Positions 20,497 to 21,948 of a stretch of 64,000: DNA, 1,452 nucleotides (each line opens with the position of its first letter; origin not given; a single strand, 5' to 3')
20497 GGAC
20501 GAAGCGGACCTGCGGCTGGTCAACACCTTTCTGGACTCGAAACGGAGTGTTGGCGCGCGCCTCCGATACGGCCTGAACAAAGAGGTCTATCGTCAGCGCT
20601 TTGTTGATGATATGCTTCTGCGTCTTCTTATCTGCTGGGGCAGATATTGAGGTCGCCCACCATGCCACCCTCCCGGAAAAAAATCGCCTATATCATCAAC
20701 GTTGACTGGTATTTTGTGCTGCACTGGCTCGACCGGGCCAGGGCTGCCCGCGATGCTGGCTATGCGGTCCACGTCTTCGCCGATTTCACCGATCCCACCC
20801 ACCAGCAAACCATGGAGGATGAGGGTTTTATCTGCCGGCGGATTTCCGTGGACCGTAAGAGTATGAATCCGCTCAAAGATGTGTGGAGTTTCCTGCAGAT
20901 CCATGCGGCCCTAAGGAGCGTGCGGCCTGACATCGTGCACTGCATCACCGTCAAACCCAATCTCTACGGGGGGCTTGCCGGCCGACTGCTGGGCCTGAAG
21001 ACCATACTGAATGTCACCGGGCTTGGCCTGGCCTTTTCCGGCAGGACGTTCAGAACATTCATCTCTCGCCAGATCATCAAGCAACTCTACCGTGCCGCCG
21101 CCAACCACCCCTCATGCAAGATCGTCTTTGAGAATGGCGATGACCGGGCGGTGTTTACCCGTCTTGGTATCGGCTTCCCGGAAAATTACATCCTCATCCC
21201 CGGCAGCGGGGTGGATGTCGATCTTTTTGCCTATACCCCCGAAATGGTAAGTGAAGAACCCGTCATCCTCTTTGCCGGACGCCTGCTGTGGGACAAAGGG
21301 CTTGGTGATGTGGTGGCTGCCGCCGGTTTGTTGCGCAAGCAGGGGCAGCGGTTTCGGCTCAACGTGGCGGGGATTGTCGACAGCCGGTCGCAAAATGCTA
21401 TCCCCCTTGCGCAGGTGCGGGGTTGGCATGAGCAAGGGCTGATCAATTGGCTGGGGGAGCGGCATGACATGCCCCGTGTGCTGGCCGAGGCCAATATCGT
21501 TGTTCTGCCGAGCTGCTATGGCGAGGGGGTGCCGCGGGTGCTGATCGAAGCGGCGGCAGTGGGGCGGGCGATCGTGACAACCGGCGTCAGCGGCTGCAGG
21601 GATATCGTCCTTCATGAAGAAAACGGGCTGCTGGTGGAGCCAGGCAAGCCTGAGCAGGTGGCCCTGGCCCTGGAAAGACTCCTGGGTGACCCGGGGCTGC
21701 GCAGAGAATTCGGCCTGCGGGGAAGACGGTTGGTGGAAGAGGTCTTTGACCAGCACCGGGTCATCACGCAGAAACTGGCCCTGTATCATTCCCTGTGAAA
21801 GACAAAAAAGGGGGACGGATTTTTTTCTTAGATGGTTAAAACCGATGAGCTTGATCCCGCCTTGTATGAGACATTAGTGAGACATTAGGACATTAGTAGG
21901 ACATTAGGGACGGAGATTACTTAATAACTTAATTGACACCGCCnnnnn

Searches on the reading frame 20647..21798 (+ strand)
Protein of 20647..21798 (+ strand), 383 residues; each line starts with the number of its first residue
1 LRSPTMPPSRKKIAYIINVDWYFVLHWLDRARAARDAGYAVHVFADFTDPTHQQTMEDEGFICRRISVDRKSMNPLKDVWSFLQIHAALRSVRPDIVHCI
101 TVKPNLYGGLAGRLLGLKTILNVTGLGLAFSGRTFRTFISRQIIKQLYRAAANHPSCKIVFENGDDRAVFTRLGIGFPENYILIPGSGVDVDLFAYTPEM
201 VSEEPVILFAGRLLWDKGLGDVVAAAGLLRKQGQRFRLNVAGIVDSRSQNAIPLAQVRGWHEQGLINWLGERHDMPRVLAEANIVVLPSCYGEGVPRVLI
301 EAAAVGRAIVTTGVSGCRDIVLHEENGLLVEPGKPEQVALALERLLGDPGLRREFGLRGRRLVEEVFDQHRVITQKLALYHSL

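Call 8: search_protein_families(library=pfam, proteins=[window:20647-21798:+], max_evalue=0.00001)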
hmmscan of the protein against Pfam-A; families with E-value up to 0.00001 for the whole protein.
window:20647-21798:+ (383 aa): 6 families
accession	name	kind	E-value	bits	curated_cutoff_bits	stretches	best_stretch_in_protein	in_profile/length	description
PF13692.12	Glyco_trans_1_4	-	1.2e-27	97.4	27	1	204-348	1-142/142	Glycosyl transferases group 1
PF00534.26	Glycos_transf_1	-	1.6e-27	96.6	26.4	1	202-360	13-170/172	Glycosyl transferases group 1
PF13477.12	Glyco_trans_4_2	-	4.4e-17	63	23.4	1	12-151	1-132/139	Glycosyl transferase 4-like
PF13439.12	Glyco_transf_4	-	5.4e-11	43.2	28.5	1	26-149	7-132/170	Glycosyltransferase Family 4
PF13579.12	Glyco_trans_4_4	-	3.5e-08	34.4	29.7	1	31-152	11-129/158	Glycosyl transferase 4-like domain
PF13524.12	Glyco_trans_1_2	-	2e-06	28.3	25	1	234-371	13-137/144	Glycosyl transferase-like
